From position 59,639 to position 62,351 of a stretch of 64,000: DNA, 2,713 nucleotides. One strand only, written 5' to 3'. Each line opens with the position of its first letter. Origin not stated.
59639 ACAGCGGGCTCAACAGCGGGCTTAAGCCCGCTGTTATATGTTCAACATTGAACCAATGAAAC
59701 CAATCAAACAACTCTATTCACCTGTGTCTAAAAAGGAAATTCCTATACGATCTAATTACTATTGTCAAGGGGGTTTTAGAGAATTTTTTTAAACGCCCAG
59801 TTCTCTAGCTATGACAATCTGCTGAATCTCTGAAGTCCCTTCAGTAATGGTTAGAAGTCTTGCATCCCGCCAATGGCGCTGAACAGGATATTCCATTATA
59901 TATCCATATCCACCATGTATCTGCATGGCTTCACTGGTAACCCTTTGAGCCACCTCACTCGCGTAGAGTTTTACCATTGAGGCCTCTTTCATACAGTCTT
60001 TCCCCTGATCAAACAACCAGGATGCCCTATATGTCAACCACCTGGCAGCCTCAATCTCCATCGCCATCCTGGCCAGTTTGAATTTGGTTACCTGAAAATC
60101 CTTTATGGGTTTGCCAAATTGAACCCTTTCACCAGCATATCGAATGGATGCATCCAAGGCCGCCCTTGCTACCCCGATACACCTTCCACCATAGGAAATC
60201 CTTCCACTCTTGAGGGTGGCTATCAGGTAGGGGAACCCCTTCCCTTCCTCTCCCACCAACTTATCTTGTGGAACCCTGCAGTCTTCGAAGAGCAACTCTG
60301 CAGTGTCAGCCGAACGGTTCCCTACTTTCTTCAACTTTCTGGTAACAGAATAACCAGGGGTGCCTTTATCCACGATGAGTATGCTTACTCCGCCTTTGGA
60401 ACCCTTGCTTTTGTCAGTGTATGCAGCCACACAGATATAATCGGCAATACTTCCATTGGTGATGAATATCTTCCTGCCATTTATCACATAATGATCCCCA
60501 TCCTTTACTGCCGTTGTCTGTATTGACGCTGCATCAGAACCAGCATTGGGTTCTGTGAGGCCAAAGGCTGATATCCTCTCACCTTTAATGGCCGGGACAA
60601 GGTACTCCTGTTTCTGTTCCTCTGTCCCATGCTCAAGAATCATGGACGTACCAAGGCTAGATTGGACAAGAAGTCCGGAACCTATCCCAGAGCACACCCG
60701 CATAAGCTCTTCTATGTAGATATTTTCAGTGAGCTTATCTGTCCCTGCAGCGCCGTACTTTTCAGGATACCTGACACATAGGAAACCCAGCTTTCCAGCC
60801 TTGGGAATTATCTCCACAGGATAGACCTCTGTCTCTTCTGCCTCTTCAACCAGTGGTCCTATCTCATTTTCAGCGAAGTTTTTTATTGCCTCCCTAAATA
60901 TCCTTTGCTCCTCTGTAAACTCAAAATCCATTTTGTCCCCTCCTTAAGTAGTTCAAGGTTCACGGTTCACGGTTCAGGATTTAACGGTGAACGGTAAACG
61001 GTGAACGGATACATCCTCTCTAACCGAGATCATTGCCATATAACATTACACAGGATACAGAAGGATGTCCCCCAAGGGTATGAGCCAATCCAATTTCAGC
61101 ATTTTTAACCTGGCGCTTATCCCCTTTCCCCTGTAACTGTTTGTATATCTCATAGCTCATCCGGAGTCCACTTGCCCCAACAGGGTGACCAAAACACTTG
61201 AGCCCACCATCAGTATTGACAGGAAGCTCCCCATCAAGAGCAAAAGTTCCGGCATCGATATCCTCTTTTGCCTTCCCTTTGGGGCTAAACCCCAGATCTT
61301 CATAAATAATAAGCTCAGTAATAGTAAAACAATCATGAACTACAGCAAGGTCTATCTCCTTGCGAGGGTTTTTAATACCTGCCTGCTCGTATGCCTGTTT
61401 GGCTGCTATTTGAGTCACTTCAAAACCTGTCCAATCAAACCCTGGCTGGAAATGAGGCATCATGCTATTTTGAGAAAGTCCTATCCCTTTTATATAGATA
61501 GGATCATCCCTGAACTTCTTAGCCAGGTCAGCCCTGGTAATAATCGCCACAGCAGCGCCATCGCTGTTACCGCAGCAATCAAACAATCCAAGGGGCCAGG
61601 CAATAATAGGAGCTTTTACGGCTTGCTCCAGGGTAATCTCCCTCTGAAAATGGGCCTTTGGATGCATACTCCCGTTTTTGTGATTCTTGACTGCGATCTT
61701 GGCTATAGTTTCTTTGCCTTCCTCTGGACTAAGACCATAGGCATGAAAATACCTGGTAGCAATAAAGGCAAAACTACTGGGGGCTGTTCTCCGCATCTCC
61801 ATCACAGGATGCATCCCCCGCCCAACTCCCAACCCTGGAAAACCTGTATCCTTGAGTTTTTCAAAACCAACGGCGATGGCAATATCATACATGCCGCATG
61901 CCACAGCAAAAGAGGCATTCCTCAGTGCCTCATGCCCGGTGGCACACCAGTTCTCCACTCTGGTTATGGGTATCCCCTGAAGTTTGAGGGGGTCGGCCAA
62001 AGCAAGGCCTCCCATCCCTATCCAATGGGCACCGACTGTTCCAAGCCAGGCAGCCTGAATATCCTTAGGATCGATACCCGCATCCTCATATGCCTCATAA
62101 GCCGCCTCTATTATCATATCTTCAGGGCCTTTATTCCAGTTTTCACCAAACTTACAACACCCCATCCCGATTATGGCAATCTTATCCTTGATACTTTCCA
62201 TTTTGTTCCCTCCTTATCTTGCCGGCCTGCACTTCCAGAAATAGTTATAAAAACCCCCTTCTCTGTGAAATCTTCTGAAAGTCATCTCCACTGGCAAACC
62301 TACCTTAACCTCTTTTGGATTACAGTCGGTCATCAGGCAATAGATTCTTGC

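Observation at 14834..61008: Recurrent tandem heptamer arrays (consensus about TTCACGG, 2-8 units) in the 5' leaders of at least five genes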

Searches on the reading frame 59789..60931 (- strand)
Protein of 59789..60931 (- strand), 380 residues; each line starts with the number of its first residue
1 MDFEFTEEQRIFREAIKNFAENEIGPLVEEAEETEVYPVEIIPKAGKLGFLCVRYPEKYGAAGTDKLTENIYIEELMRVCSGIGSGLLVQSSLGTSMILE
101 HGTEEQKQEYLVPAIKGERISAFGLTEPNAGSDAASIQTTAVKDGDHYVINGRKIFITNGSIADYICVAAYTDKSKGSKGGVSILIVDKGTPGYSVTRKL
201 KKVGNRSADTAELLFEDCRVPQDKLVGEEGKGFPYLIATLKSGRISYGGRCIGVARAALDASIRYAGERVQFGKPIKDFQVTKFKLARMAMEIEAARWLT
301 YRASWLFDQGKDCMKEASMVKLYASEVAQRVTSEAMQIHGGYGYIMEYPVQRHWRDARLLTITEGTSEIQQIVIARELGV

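Call 16: find_encoding_contigs(protein=window:59789-60931:-, flank=3000, max_places=8)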
Protein window:59789-60931:- (380 aa): 3 contigs read that carry it; 3 places shown.
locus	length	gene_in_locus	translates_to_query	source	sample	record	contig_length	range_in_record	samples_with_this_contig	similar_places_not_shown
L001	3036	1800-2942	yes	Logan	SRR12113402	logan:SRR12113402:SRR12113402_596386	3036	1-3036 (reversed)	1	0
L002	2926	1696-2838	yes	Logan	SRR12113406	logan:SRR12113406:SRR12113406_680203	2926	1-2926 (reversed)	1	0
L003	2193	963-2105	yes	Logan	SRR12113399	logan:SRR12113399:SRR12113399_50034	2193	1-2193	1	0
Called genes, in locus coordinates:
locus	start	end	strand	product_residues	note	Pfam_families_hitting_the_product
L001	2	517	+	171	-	?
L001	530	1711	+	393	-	PF00108:Thiolase_N, PF00109:ketoacyl-synt (faint), PF22691:Thiolase_C_1, PF02803:Thiolase_C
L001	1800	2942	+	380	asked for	PF02771:Acyl-CoA_dh_N, PF02770:Acyl-CoA_dh_M, PF00441:Acyl-CoA_dh_1, PF08028:Acyl-CoA_dh_2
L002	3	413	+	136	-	?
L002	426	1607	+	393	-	PF00108:Thiolase_N, PF00109:ketoacyl-synt (faint), PF22691:Thiolase_C_1, PF02803:Thiolase_C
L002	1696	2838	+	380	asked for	PF02771:Acyl-CoA_dh_N, PF02770:Acyl-CoA_dh_M, PF00441:Acyl-CoA_dh_1, PF08028:Acyl-CoA_dh_2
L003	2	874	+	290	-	?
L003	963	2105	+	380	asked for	PF02771:Acyl-CoA_dh_N, PF02770:Acyl-CoA_dh_M, PF00441:Acyl-CoA_dh_1, PF08028:Acyl-CoA_dh_2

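Call 48: find_homologous_proteins(query=window:59789-60931:-, max_evalue=1e-100)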
Query window:59789-60931:- (380 aa): 3743 proteins with E <= 1e-100 among 8000 candidates; the best 120 are listed.
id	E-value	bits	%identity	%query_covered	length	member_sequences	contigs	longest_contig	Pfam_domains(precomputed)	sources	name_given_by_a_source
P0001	3.6e-234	795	92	100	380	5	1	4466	PF02770.25,PF00441.30,PF08028.17,PF02771.22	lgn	-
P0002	4.7e-219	745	86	100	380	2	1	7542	PF02770.25,PF00441.30,PF08028.17,PF02771.22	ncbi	-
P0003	5.4e-176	603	68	100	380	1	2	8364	PF02770.25,PF00441.30,PF08028.17,PF02771.22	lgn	-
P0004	1.4e-171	589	67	100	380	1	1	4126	PF02770.25,PF00441.30,PF08028.17,PF02771.22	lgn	-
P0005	2.0e-171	588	67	100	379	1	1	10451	PF02770.25,PF22924.2,PF00441.30,PF08028.17,PF02771.22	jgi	-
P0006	1.5e-170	585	66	100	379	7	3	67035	PF02770.25,PF00441.30,PF08028.17,PF02771.22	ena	-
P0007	1.1e-169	583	66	100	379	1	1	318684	PF02770.25,PF00441.30,PF08028.17,PF02771.22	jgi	jgi:alkylation response protein AidB-like acyl-CoA dehydrogenase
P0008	2.1e-165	569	66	100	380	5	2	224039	PF02770.25,PF00441.30,PF08028.17,PF02771.22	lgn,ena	-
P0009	2.7e-165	568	64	100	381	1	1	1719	PF02770.25,PF00441.30,PF08028.17,PF02771.22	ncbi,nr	ncbi:MAG: acyl-CoA dehydrogenase family protein [Chloroflexota bacterium]|nr:acyl-CoA dehydrogenase 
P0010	2.3e-164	565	64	100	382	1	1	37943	PF02770.25,PF00441.30,PF08028.17,PF02771.22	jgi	jgi:alkylation response protein AidB-like acyl-CoA dehydrogenase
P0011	3.6e-162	558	64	100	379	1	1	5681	PF02770.25,PF00441.30,PF08028.17,PF02771.22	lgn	-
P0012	1.9e-161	556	63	100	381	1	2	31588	PF02770.25,PF22924.2,PF00441.30,PF08028.17,PF02771.22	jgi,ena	-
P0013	1.1e-160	553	63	100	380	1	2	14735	PF02770.25,PF00441.30,PF08028.17,PF02771.22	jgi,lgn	jgi:alkylation response protein AidB-like acyl-CoA dehydrogenase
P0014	2.3e-160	552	61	100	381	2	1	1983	PF02770.25,PF00441.30,PF08028.17,PF02771.22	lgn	-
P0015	3.0e-160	552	65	100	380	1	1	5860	PF02770.25,PF00441.30,PF08028.17,PF02771.22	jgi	jgi:alkylation response protein AidB-like acyl-CoA dehydrogenase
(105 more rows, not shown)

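Call 49: find_encoding_contigs(protein=P0001, flank=4000, max_places=3)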
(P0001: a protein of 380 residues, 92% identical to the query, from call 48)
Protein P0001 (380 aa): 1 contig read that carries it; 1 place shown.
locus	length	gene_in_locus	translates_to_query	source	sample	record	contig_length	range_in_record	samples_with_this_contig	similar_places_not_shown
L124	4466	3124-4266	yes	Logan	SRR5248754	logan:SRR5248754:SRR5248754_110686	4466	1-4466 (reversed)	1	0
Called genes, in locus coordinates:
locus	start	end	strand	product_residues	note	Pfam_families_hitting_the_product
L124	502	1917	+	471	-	PF08541:ACP_syn_III_C (weak), PF01796:OB_ChsH2_C (weak)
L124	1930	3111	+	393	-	PF00108:Thiolase_N, PF22691:Thiolase_C_1, PF02803:Thiolase_C (weak)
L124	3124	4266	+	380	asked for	PF02771:Acyl-CoA_dh_N, PF02770:Acyl-CoA_dh_M, PF00441:Acyl-CoA_dh_1, PF08028:Acyl-CoA_dh_2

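Call 50: find_encoding_contigs(protein=P0002, flank=6000, max_places=3)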
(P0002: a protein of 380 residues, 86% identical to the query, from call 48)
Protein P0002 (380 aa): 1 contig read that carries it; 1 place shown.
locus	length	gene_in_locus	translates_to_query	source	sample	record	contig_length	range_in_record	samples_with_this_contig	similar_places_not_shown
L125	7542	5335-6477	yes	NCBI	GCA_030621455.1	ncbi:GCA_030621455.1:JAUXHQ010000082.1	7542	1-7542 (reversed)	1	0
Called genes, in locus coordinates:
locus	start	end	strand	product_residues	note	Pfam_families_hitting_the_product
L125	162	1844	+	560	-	PF01642:MM_CoA_mutase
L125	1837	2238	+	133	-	PF02310:B12-binding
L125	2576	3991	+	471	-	PF08541:ACP_syn_III_C, PF12172:zf-ChsH2 (weak), PF01796:OB_ChsH2_C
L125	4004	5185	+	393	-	PF00108:Thiolase_N, PF22691:Thiolase_C_1, PF02803:Thiolase_C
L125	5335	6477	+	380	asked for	PF02771:Acyl-CoA_dh_N, PF02770:Acyl-CoA_dh_M, PF00441:Acyl-CoA_dh_1, PF08028:Acyl-CoA_dh_2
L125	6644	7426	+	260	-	PF00378:ECH_1, PF16113:ECH_2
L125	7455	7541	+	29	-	?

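Call 97: list_cluster_members(proteins=[P0002, P0123, P0132])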
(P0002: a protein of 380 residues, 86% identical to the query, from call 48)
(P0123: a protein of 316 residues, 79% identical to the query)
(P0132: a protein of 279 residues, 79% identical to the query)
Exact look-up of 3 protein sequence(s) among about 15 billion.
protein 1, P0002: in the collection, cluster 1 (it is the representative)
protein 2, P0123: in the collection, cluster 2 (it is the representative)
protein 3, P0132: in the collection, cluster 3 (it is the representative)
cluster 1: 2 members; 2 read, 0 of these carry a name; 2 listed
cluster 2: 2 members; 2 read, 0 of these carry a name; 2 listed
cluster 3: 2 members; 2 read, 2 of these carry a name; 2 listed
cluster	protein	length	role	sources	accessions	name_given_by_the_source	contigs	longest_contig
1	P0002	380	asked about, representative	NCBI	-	-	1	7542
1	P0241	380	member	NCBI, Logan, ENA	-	-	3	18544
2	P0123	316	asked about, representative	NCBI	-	-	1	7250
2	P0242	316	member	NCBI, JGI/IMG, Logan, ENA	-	-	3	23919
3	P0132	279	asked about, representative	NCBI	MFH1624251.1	MAG: dehydrogenase, partial [Pseudomonadota bacterium]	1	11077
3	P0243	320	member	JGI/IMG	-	formate dehydrogenase (coenzyme F420) beta subunit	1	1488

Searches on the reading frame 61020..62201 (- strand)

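Call 17: search_protein_families(library=pfam, proteins=[window:61020-62201:-])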
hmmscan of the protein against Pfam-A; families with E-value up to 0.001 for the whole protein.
window:61020-62201:- (393 aa): 4 families
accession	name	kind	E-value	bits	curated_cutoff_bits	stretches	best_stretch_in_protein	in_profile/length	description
PF22691.2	Thiolase_C_1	-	8.1e-42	142.8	28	1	256-389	14-143/144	Thiolase C-terminal domain-like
PF00108.29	Thiolase_N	-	2.9e-13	50.2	26.4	1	21-217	18-252/260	Thiolase, N-terminal domain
PF02803.24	Thiolase_C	-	6.2e-09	36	27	1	265-373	26-114/123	Thiolase, C-terminal domain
PF00109.32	ketoacyl-synt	-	1.8e-05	24.9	20.8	0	71-115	160-203/252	Beta-ketoacyl synthase, N-terminal domain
